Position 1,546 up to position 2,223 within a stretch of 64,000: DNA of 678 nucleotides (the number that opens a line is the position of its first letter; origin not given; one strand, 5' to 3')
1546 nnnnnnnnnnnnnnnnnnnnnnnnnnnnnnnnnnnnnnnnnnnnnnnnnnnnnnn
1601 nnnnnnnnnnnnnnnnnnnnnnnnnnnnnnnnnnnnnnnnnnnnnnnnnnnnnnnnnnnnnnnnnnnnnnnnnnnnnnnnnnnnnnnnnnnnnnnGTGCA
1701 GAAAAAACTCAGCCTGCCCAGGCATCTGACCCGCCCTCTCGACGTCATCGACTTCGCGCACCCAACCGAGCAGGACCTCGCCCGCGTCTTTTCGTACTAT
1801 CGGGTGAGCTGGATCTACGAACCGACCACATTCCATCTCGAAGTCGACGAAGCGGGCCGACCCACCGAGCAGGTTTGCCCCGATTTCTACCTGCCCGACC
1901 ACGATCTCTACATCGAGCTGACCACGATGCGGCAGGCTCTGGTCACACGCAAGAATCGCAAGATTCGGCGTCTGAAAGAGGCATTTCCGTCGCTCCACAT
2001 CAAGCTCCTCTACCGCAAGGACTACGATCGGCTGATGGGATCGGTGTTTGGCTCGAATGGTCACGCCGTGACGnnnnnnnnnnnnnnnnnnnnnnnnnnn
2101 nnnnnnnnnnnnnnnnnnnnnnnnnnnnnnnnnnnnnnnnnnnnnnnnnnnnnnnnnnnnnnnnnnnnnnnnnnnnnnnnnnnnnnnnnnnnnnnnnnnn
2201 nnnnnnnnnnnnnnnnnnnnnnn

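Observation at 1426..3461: Coupled gene pair: nuclease-like/degenerate-HPRT fusion plus a minimal secretion-type ATPase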

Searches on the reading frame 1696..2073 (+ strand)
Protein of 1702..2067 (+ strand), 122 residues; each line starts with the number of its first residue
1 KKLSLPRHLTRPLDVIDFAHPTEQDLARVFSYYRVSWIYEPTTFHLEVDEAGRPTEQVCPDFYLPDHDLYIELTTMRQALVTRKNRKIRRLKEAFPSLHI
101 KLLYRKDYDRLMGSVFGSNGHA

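Call 38: search_protein_representatives(protein=window:1702-2067:+)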
Query: 122 residues. Proteins with E-value up to 0.001 (for the whole library): 1129; up to 1e-10: 763; up to 1e-30: 32. The best 150 are listed.
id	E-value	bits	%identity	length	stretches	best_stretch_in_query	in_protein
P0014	3.8e-54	198.6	77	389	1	1-115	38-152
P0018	1.3e-50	187.2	76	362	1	9-119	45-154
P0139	2.8e-49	182.9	72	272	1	5-114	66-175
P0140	7.1e-48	178.4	74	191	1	12-115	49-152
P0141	5.0e-46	172.4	71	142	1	13-116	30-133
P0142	1.8e-40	154.4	67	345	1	16-114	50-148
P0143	2.2e-37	144.5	62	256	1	5-112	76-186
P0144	1.3e-35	138.7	60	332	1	2-114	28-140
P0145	8.8e-35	136.1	58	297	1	8-113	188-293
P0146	4.8e-34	133.7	58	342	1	6-112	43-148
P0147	1.4e-33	132.2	57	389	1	7-117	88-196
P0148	3.7e-33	130.8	60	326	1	11-112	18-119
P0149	2.9e-32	128.0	53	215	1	17-115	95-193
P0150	5.3e-32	127.1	56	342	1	7-120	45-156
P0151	5.7e-32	127.0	55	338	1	9-114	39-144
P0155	1.0e-31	126.2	56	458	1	5-113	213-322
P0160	2.5e-31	124.9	54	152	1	10-116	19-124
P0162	3.7e-31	124.4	54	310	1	16-120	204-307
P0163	4.4e-31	124.2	51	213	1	17-117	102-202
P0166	8.3e-31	123.3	56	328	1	11-112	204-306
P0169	1.2e-30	122.7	52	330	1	17-112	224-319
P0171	1.3e-30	122.6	54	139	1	17-113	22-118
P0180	2.8e-30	121.6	56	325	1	17-113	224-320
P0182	3.1e-30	121.4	58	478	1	17-114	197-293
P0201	3.2e-29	118.1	51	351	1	10-112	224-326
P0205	4.0e-29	117.8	56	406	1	16-113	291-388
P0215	1.0e-28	116.5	50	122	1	18-113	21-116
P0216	1.1e-28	116.4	55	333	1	16-112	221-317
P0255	1.9e-27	112.4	50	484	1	14-114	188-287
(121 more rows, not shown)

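Call 41: search_protein_families(library=pfam, proteins=[P0162, P0166, P0169, P0180, P0201, P0205, P0155, P0182, P0255, P0145], max_evalue=0.01)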
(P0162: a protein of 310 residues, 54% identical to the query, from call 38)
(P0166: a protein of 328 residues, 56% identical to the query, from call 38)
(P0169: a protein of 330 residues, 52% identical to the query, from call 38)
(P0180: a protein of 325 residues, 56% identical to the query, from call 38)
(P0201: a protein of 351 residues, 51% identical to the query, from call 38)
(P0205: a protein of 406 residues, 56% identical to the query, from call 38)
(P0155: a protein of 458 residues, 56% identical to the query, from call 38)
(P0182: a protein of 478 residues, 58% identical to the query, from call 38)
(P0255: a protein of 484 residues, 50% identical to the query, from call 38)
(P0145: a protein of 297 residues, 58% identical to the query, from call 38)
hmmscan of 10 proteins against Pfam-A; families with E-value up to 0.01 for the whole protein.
P0162 (310 aa): 1 family
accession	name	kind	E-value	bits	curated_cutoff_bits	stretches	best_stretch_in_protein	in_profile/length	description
PF13189.12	Cytidylate_kin2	-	8.5e-30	104.7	28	1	4-163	2-174/176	Cytidylate kinase-like family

P0166 (328 aa): 1 family
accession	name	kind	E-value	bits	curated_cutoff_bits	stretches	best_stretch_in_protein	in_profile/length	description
PF13189.12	Cytidylate_kin2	-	1.8e-28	100.3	28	1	2-163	3-174/176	Cytidylate kinase-like family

P0169 (330 aa): 1 family
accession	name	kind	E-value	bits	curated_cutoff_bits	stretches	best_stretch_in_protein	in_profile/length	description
PF13189.12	Cytidylate_kin2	-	1.3e-38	133.3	28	1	4-172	2-175/176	Cytidylate kinase-like family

P0180 (325 aa): 1 family
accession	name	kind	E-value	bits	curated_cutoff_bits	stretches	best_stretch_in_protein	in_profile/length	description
PF13189.12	Cytidylate_kin2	-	1e-30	107.6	28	1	3-167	1-175/176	Cytidylate kinase-like family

P0201 (351 aa): 0 families

P0205 (406 aa): 2 families
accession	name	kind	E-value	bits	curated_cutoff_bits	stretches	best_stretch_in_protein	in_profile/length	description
PF13189.12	Cytidylate_kin2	-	1e-34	120.7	28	1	3-167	1-175/176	Cytidylate kinase-like family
PF13238.12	AAA_18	-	0.0099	16.8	29.4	0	11-125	8-113/128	AAA domain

P0155 (458 aa): 1 family
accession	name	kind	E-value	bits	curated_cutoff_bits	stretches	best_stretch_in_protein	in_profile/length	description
PF13189.12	Cytidylate_kin2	-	6.8e-07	30.1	28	1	30-112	93-175/176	Cytidylate kinase-like family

P0182 (478 aa): 5 families
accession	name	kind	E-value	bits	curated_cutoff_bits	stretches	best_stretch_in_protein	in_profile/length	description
PF00156.33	Pribosyltran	-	6.7e-25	87.7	26.3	1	316-459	11-158/158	Phosphoribosyl transferase domain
PF13492.12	GAF_3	-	1.4e-12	48.6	27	1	23-160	2-129/129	GAF domain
PF01590.32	GAF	-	1e-11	45.9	22.4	1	23-155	2-130/133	GAF domain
PF13185.12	GAF_2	-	1.1e-11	45.6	28.6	1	21-158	2-135/136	GAF domain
PF14681.12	UPRTase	-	4.6e-05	23.4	27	1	334-425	66-157/206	Uracil phosphoribosyltransferase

P0255 (484 aa): 4 families
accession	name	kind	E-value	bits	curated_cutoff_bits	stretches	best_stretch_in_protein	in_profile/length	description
PF00156.33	Pribosyltran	-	1.2e-26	93.3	26.3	1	305-453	5-158/158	Phosphoribosyl transferase domain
PF13185.12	GAF_2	-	2.6e-12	47.5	28.6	1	27-160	5-136/136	GAF domain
PF01590.32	GAF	-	4.6e-09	37.3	22.4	1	28-159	4-133/133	GAF domain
PF13492.12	GAF_3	-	0.0008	20.3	27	1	26-159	2-127/129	GAF domain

P0145 (297 aa): 1 family
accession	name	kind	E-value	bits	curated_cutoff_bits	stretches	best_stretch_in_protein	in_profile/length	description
PF13189.12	Cytidylate_kin2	-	2.7e-09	37.9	28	1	44-124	93-175/176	Cytidylate kinase-like family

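Call 42: list_cluster_members(proteins=[P0169, P0162, P0182, P0255, P0160, P0171, P0205, P0201, P0180, P0216])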
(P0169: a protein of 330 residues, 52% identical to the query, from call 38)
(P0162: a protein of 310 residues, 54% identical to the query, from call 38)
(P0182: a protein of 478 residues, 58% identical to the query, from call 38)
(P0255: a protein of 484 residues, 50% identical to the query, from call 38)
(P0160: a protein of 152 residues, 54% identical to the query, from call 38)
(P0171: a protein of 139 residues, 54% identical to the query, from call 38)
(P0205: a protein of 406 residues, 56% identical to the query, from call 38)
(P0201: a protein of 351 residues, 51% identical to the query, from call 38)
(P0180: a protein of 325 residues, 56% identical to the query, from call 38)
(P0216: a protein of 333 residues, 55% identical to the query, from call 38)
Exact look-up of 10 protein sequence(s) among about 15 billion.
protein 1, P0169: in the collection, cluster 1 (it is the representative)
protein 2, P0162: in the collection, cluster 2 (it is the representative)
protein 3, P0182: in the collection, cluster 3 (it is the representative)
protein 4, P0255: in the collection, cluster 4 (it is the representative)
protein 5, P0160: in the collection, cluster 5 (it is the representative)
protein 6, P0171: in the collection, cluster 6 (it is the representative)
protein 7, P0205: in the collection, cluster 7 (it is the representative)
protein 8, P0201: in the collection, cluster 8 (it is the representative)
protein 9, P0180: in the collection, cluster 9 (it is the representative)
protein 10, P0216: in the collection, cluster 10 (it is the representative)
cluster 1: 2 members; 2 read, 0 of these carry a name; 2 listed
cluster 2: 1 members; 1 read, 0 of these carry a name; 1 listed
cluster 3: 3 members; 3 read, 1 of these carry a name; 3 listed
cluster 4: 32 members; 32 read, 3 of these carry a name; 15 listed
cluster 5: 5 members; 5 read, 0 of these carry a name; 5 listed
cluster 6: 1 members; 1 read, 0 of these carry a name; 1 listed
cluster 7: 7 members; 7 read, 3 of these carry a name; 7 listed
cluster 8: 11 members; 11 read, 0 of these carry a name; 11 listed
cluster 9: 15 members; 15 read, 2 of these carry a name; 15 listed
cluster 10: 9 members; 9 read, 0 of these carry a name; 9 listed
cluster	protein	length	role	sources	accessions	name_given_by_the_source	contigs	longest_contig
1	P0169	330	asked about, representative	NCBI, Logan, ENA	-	-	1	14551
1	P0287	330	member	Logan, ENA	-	-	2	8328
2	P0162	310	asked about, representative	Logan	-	-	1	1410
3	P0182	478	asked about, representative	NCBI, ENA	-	-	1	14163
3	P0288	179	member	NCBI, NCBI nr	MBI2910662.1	MAG: hypoxanthine phosphoribosyltransferase [Chloroflexi bacterium] | hypoxanthine phosphoribosyltransferase [Chloroflexota bacterium]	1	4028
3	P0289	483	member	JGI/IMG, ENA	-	-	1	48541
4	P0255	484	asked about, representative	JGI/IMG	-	-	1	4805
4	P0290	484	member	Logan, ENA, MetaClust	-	\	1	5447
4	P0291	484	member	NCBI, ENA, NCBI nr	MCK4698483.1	MAG: hypoxanthine phosphoribosyltransferase [Dehalococcoidia bacterium] | hypoxanthine phosphoribosyltransferase [Dehalococcoidia bacterium]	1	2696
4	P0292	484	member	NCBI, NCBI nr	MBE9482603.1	MAG: hypoxanthine phosphoribosyltransferase [Chloroflexi bacterium] | hypoxanthine phosphoribosyltransferase [Chloroflexota bacterium]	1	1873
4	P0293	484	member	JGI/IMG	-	-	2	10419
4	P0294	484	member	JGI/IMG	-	-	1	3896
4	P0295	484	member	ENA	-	-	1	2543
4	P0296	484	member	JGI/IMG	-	-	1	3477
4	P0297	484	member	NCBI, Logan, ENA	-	-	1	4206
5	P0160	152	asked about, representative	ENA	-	-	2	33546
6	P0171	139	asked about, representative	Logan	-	-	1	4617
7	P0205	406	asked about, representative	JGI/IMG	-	-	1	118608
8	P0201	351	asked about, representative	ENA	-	-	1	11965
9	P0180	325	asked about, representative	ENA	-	-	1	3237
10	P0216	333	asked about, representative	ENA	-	-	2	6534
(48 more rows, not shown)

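Call 48: search_solved_structures(query=A3, max_evalue=10, show_alignments=5)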
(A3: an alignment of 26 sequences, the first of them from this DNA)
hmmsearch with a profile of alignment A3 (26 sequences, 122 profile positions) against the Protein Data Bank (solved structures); distinct sequences matched with E-value up to 10: 3.
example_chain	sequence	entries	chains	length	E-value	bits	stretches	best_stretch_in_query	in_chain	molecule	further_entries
3cae_A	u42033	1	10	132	0.00013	24.9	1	23-112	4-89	Endonuclease I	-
2pfj_A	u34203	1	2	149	0.022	17.8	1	18-112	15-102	Endodeoxyribonuclease 1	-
1m0d_A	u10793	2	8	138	0.038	17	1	22-112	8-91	Endodeoxyribonuclease I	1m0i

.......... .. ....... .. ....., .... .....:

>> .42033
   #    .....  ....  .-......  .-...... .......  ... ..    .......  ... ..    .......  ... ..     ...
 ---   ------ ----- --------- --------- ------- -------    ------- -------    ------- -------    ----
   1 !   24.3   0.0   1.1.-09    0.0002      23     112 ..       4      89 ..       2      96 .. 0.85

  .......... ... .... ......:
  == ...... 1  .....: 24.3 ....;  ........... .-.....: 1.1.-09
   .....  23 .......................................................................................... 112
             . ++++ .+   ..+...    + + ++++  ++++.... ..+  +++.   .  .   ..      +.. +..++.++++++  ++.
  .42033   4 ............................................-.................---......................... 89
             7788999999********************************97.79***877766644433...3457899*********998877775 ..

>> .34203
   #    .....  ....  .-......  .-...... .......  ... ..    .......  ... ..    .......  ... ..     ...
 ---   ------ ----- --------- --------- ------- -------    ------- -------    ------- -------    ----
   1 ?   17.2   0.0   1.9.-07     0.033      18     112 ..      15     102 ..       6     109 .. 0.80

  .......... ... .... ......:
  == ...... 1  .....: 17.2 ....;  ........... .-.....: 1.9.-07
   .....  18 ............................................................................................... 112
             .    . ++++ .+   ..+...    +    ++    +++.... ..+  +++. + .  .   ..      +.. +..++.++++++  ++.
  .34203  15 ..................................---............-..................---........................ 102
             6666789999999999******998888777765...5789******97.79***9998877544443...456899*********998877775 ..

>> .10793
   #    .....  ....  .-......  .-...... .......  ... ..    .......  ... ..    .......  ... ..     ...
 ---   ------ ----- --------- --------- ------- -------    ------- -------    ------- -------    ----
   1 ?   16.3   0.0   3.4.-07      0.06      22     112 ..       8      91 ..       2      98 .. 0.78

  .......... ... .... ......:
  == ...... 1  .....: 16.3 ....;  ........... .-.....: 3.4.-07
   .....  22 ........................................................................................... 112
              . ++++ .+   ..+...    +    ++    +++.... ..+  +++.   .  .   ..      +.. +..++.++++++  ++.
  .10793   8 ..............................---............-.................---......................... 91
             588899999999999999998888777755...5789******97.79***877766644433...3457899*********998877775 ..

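Call 49: search_protein_families(library=pfam, proteins=[P0160, P0171, P0141, P0215], max_evalue=10)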
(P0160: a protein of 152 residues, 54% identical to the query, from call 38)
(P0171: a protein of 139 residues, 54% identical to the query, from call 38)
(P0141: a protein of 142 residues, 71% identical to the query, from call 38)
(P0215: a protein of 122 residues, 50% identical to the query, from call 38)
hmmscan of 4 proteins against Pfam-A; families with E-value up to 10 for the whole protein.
P0160 (152 aa): 1 family
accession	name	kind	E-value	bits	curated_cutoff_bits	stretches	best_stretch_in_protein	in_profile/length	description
PF04163.17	Tht1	-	0.34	10.1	21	1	59-113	428-481/595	Tht1-like nuclear fusion protein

P0171 (139 aa): 0 families

P0141 (142 aa): 0 families

P0215 (122 aa): 2 families
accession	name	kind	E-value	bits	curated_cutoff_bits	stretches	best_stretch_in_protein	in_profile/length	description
PF17406.7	Nrap_D5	-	0.038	14.2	27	1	14-103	38-103/162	Nrap protein PAP/OAS1-like domain 5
PF18519.6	Sgf11_N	-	0.27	11.3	26.2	1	76-100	15-39/39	SAGA-associated factor 11 N-terminal domain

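Call 57: search_protein_families(library=pfam, alignment_id=A3, max_evalue=10)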
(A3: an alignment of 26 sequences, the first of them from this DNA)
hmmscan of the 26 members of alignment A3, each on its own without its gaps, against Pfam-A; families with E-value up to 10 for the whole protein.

A. member 1, seq(126 aa): 0 families

B. families by the number of members that match (of 26 scanned): 12 families
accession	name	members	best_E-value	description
PF05367.17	Phage_endo_I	9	0.00018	Phage endonuclease I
PF18519.6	Sgf11_N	4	0.031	SAGA-associated factor 11 N-terminal domain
PF01928.26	CYTH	1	0.011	CYTH domain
PF17406.7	Nrap_D5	1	0.037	Nrap protein PAP/OAS1-like domain 5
PF05273.18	Pox_RNA_Pol_22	1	0.12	Poxvirus RNA polymerase 22 kDa subunit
PF04195.17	Transposase_28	1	0.14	Putative gypsy type transposon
PF18611.7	IL3Ra_N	1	0.16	IL-3 receptor alpha chain N-terminal domain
PF06148.17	COG2_N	1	0.16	COG2 N-terminal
PF16501.10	SCAPER_N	1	0.16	S phase cyclin A-associated protein in the endoplasmic reticulum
PF18262.7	PhetRS_B1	1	0.19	Phe-tRNA synthetase beta subunit B1 domain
PF04163.17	Tht1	1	0.22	Tht1-like nuclear fusion protein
PF00439.30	Bromodomain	1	0.22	Bromodomain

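Call 58: search_protein_families(library=phrogs, alignment_id=A3, max_evalue=1)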
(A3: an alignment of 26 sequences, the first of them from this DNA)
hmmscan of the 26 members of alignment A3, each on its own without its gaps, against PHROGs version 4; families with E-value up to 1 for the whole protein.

A. member 1, seq(126 aa): 4 families
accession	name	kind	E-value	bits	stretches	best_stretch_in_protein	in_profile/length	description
phrog_9019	-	DNA, RNA and nucleotide metabolism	5.8e-05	24.2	1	23-96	62-129/160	Holliday junction resolvase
phrog_945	-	DNA, RNA and nucleotide metabolism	0.00018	22.3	1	21-113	15-97/145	endonuclease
phrog_22215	-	unknown function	0.0023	18.7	1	12-91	209-289/324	-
phrog_15137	-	DNA, RNA and nucleotide metabolism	0.12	12.9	1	61-89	172-201/236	endonuclease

B. families by the number of members that match (of 26 scanned): 18 families
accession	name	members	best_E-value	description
phrog_22215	-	26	1.6e-08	-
phrog_9019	-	26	2.7e-08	Holliday junction resolvase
phrog_945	-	26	7.6e-08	endonuclease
phrog_15137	-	25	2.4e-08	endonuclease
phrog_21138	-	23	0.00016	-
phrog_20150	-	5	0.039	-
phrog_3973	-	4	0.046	-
phrog_19809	-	2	0.11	-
phrog_3862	-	1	0.033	-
phrog_28844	-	1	0.034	-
phrog_12741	-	1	0.043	-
phrog_32103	-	1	0.059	-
phrog_8644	-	1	0.086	-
phrog_27246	-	1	0.12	-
phrog_36197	-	1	0.14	-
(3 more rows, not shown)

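Call 65: find_homologous_proteins(query=A3, max_evalue=0.001)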
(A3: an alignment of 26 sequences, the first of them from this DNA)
Query A3 (26 sequences) (126 aa, profile of the alignment): 7999 proteins with E <= 0.001 among 8000 candidates; the best 120 are listed.
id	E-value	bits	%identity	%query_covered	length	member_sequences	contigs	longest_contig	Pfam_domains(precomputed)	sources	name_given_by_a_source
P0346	1.2e-53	198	52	83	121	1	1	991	-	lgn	-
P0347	1.4e-53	198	60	79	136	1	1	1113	-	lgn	-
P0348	2.2e-53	197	56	79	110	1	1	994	-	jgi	jgi:hypothetical protein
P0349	2.7e-53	197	57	75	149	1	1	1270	-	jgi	-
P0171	3.0e-53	197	52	82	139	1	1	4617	-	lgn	-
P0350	3.7e-53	196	56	83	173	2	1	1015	-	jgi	jgi:hypothetical protein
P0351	3.9e-53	196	53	82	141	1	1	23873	-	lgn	-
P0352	4.1e-53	196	54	79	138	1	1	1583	-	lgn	-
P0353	4.2e-53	196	55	83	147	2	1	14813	-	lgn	-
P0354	4.7e-53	196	57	79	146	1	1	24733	-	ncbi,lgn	-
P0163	5.0e-53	196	51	80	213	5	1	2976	-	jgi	jgi:hypothetical protein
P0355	5.0e-53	196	53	83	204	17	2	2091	-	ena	-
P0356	5.2e-53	196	57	75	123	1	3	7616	-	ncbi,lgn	ncbi:MAG: hypothetical protein ACE5MB_08220 [Anaerolineae bacterium]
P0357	5.4e-53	196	54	75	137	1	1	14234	-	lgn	-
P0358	5.6e-53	196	52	75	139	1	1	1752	-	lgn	-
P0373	1.3e-52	195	49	85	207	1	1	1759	-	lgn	-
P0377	1.6e-52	194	48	82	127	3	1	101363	-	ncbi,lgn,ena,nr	ncbi:MAG: hypothetical protein M1548_09440 [Actinobacteria bacterium]|nr:hypothetical protein [Actin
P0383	1.9e-52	194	51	81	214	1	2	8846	-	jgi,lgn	jgi:hypothetical protein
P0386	2.1e-52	194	58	75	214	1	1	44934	-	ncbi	-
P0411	3.7e-52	193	49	85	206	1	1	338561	-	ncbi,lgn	-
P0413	4.0e-52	193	54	83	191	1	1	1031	PF05367.18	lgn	-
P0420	4.8e-52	193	56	77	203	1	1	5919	PF05367.18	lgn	-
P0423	5.2e-52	193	54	81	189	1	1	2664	PF05367.18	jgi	jgi:hypothetical protein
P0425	5.4e-52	193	-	-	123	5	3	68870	-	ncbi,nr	ncbi:MAG: hypothetical protein QN187_09790 [Armatimonadota bacterium]|nr:hypothetical protein [Armat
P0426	5.4e-52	193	56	76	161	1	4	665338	-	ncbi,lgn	ncbi:MAG: hypothetical protein Kow0056_01770 [Coriobacteriia bacterium]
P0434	6.2e-52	192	54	75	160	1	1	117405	-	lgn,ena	-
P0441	6.8e-52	192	55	83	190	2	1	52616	PF05367.18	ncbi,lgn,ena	-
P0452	7.8e-52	192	57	79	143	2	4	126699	-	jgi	jgi:hypothetical protein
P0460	8.9e-52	192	55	75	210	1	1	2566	-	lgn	-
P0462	9.8e-52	192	54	78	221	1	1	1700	PF02229.23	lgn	-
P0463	9.9e-52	192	48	83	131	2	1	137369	-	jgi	jgi:hypothetical protein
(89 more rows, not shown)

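Call 66: find_encoding_contigs(protein=P0426, flank=6000, max_places=2)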
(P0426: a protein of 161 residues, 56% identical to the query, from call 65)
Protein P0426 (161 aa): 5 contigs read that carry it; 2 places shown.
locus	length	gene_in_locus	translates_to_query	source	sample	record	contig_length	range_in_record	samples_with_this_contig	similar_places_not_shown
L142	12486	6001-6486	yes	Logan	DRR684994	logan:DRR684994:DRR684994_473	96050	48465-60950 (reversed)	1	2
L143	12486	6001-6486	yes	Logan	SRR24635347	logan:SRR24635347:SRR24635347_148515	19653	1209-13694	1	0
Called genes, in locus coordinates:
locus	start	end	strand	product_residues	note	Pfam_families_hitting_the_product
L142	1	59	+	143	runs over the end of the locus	PF01842:ACT (weak), PF13291:ACT_4 (faint), PF19571:ACT_8, PF22629:ACT_AHAS_ss (faint), PF01842:ACT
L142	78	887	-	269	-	PF00990:GGDEF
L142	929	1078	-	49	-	-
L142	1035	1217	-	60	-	-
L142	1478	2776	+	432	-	PF00144:Beta-lactamase (faint), PF00768:Peptidase_S11, PF13354:Beta-lactamase2, PF07943:PBP5_C (faint)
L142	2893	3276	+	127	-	PF01597:GCV_H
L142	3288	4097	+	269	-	PF21948:LplA-B_cat, PF03099:BPL_LplA_LipB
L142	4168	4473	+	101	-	PF22802:RsiG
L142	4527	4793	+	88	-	-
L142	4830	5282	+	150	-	PF18073:Zn_ribbon_LapB (weak), PF16697:Yop-YscD_cpl, PF00498:FHA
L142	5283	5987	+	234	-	PF00376:MerR, PF13411:MerR_1, PF13591:MerR_2 (faint), PF28507:Rv1828_C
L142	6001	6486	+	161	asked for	-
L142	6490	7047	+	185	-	PF00156:Pribosyltran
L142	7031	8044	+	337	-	PF07885:Ion_trans_2, PF02254:TrkA_N, PF02080:TrkA_C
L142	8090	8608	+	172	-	PF00156:Pribosyltran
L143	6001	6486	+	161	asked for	-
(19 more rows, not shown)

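Call 67: find_encoding_contigs(protein=P0411, flank=6000, max_places=2)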
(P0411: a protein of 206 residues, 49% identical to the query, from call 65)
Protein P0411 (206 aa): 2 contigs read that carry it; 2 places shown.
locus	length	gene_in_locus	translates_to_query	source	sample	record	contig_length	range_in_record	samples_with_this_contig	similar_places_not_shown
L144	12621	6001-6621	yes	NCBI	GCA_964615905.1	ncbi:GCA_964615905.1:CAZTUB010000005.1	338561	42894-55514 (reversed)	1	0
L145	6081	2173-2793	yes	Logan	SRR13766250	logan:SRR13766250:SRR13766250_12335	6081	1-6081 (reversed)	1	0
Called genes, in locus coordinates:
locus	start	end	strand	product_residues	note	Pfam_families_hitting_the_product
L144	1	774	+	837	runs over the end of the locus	PF13802:Gal_mutarotas_2, PF01055:Glyco_hydro_31_2nd, PF21365:Glyco_hydro_31_3rd, PF17137:DUF5110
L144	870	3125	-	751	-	-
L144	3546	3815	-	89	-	PF00312:Ribosomal_S15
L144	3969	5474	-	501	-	PF05036:SPOR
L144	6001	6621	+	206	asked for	-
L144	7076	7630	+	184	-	PF00156:Pribosyltran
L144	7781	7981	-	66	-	-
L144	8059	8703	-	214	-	PF00005:ABC_tran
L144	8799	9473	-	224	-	PF00528:BPD_transp_1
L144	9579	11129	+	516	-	PF02446:Glyco_hydro_77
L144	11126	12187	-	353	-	PF02636:Methyltransf_28, PF08242:Methyltransf_12 (weak), PF13649:Methyltransf_25 (weak)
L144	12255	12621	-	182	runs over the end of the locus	PF01058:Oxidored_q6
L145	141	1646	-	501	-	PF05036:SPOR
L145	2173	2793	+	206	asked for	-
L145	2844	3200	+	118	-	-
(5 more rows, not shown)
